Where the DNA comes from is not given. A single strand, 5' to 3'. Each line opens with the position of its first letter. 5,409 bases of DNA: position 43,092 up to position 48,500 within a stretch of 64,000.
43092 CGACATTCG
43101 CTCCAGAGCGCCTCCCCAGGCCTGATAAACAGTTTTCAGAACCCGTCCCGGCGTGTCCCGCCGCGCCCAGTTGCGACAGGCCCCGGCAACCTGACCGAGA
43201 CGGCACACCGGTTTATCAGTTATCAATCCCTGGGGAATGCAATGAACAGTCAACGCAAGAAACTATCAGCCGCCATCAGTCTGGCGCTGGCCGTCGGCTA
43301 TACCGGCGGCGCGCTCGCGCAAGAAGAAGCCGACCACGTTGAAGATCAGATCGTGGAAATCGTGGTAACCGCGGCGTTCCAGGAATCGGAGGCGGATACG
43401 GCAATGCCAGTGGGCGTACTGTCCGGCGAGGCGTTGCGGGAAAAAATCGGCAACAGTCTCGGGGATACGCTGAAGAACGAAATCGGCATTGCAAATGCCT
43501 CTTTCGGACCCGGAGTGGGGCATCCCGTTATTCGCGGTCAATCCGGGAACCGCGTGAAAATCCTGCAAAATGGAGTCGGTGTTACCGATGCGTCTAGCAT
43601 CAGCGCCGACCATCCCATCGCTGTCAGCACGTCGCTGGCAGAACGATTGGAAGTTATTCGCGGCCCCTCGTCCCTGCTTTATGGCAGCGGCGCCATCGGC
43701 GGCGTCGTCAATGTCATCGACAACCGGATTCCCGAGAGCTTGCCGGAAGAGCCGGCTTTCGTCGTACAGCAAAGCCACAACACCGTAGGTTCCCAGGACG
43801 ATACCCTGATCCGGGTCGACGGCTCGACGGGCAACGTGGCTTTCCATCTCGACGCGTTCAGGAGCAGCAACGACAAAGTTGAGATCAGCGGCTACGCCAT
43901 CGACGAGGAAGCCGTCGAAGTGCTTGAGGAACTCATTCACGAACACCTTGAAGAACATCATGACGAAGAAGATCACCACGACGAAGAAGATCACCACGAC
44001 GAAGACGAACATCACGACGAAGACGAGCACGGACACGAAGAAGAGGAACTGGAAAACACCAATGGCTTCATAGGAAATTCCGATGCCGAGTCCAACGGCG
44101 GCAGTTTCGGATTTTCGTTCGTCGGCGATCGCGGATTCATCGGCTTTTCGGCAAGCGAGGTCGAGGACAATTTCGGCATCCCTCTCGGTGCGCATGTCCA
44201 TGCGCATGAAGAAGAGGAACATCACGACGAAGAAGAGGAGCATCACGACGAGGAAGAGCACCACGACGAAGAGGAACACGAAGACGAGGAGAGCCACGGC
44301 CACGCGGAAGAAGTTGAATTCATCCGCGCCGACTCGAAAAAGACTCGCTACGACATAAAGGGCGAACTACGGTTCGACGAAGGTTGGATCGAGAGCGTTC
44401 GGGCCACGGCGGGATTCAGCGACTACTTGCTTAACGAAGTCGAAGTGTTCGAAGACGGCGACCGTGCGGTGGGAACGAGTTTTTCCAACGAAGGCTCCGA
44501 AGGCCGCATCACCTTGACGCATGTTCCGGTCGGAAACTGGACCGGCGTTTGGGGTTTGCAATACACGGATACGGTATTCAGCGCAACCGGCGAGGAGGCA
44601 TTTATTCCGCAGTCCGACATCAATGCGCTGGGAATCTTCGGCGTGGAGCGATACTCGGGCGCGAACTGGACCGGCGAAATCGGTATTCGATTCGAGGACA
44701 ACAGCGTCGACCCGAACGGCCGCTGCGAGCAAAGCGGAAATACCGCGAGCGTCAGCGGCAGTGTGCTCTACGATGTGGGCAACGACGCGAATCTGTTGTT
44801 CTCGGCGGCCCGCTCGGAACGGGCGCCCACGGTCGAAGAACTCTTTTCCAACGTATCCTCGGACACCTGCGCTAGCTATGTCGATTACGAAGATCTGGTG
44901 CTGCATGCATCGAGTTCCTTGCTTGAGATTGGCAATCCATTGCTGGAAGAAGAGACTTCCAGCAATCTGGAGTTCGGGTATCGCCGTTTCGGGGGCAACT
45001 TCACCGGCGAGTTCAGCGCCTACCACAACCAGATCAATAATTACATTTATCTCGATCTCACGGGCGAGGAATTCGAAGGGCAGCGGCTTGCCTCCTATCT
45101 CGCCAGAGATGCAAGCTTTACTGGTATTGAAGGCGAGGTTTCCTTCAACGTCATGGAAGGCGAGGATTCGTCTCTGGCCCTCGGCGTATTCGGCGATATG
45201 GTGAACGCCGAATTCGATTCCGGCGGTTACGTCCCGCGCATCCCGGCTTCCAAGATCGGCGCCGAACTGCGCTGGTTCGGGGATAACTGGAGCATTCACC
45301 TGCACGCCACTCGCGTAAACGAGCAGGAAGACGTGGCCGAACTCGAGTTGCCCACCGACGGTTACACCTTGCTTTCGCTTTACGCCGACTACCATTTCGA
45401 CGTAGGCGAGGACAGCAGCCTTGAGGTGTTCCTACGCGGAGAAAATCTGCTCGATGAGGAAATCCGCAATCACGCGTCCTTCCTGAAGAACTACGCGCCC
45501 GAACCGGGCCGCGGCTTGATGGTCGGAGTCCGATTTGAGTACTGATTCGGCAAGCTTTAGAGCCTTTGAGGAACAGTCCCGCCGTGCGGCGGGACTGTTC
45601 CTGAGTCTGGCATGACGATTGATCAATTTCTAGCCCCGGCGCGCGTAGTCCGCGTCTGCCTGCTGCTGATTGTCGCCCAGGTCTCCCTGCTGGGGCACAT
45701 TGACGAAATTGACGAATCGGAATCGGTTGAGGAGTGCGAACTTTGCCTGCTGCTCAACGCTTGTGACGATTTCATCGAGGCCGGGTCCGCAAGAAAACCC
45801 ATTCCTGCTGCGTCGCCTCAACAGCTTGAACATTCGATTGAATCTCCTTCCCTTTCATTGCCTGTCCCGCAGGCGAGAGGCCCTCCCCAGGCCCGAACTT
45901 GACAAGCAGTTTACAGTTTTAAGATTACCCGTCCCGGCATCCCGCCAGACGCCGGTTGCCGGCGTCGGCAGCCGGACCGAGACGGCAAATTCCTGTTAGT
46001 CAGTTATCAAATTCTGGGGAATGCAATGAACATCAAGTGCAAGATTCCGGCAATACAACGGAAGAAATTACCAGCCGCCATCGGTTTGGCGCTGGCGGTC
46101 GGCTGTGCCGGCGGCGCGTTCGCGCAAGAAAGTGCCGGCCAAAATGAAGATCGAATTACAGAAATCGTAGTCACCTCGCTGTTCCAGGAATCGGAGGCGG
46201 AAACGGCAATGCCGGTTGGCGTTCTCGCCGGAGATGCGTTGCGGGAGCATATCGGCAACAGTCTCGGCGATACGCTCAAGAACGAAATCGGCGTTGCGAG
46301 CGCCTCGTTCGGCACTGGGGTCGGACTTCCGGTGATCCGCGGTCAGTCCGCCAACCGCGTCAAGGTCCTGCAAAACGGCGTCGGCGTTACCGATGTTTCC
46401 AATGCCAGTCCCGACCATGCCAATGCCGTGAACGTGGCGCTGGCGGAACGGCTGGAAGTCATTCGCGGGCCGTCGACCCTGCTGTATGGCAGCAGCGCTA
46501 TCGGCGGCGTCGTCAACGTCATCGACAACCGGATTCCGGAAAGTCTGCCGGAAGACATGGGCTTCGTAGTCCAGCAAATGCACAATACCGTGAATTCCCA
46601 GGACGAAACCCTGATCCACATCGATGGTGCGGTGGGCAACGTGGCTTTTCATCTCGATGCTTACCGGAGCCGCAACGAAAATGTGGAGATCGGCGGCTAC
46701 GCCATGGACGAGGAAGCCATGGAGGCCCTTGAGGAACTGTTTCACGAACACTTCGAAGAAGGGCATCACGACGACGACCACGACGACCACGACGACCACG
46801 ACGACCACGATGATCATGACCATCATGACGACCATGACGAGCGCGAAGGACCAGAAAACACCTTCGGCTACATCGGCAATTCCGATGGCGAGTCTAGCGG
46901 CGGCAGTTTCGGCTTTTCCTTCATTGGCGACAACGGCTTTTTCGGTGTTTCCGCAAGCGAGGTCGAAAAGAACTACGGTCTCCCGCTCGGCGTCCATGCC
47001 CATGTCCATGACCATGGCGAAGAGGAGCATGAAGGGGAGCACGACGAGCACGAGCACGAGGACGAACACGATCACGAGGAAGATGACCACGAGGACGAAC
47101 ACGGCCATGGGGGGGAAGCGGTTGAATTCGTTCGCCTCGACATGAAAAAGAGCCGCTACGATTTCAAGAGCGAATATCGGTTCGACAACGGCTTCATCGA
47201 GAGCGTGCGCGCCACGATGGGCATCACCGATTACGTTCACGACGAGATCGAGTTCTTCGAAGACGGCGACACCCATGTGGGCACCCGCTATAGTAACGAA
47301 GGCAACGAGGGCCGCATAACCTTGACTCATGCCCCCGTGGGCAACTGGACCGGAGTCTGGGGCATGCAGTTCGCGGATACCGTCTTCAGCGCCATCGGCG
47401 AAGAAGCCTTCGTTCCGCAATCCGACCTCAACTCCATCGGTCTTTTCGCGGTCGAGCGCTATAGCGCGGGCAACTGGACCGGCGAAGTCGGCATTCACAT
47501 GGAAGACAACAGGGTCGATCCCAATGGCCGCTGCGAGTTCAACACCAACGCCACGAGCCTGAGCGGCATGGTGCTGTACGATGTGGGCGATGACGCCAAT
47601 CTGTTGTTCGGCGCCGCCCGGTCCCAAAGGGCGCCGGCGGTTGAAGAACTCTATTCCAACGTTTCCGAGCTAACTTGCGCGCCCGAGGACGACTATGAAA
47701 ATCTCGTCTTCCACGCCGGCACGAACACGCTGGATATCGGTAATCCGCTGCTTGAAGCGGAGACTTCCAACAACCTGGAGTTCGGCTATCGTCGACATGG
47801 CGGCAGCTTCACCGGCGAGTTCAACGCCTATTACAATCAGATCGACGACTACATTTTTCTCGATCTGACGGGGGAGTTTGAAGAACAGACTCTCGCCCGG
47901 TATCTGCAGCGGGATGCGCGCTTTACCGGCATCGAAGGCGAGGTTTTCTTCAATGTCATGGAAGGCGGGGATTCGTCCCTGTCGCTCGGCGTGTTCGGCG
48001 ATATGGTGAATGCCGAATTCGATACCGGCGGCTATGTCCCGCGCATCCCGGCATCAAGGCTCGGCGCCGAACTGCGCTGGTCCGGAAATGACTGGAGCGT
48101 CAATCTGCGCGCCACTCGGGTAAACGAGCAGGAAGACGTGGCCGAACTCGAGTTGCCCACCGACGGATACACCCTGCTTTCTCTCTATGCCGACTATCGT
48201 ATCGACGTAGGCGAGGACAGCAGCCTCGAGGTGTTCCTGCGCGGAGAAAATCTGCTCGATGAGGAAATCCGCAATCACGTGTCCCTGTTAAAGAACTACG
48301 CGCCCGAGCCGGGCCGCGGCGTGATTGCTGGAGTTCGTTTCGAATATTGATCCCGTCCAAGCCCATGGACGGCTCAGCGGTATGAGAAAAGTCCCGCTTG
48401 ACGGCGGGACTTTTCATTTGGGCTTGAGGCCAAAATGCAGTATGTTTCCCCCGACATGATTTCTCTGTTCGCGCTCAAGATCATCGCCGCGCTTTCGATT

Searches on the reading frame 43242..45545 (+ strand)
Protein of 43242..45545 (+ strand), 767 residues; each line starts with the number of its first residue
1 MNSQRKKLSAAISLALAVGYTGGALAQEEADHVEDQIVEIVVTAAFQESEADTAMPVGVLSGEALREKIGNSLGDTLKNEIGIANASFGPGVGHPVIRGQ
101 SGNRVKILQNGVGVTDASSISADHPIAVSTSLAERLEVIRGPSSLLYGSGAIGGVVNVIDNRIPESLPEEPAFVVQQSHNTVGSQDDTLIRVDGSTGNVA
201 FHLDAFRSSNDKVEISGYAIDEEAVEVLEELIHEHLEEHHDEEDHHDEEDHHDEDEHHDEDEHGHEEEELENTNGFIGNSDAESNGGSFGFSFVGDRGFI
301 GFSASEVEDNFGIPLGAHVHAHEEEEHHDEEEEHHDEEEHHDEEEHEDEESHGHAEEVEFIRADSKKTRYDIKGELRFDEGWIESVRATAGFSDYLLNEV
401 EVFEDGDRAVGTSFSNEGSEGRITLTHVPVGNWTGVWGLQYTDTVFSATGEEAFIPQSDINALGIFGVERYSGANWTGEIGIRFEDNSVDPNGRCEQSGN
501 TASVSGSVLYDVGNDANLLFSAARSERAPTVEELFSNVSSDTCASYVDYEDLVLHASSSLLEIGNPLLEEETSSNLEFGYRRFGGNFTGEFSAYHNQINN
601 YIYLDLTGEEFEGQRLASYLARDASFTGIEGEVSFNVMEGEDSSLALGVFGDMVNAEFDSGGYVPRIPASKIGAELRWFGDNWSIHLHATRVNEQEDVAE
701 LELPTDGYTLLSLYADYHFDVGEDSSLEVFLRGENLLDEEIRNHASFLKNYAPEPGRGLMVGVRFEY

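Call 8: search_protein_families(library=pfam, proteins=[window:43242-45545:+], max_evalue=0.001)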
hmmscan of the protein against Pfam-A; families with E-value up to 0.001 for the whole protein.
window:43242-45545:+ (767 aa): 2 families
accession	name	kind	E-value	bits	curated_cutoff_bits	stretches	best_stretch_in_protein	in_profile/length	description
PF00593.30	TonB_dep_Rec_b-barrel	-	7e-36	125.5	27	1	364-736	57-436/436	TonB dependent receptor-like, beta-barrel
PF07715.20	Plug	-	3.1e-18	66.7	23.9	1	51-155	3-107/107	TonB-dependent Receptor Plug Domain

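Call 9: search_protein_families(library=padloc, proteins=[window:43242-45545:+], max_evalue=0.00001)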
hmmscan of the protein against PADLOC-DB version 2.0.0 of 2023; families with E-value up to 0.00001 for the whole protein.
window:43242-45545:+ (767 aa): 0 families

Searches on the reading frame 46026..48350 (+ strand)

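Call 8: search_protein_families(library=pfam, proteins=[window:46026-48350:+], max_evalue=0.001)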
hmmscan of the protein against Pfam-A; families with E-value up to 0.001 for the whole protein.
window:46026-48350:+ (774 aa): 2 families
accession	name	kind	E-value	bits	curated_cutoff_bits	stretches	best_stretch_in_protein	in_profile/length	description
PF00593.30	TonB_dep_Rec_b-barrel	-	3e-38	133.3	27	1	375-743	60-436/436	TonB dependent receptor-like, beta-barrel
PF07715.20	Plug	-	2.1e-18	67.2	23.9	1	58-162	3-107/107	TonB-dependent Receptor Plug Domain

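Call 9: search_protein_families(library=padloc, proteins=[window:46026-48350:+], max_evalue=0.00001)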
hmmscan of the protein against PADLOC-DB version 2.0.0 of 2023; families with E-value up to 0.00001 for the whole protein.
window:46026-48350:+ (774 aa): 0 families
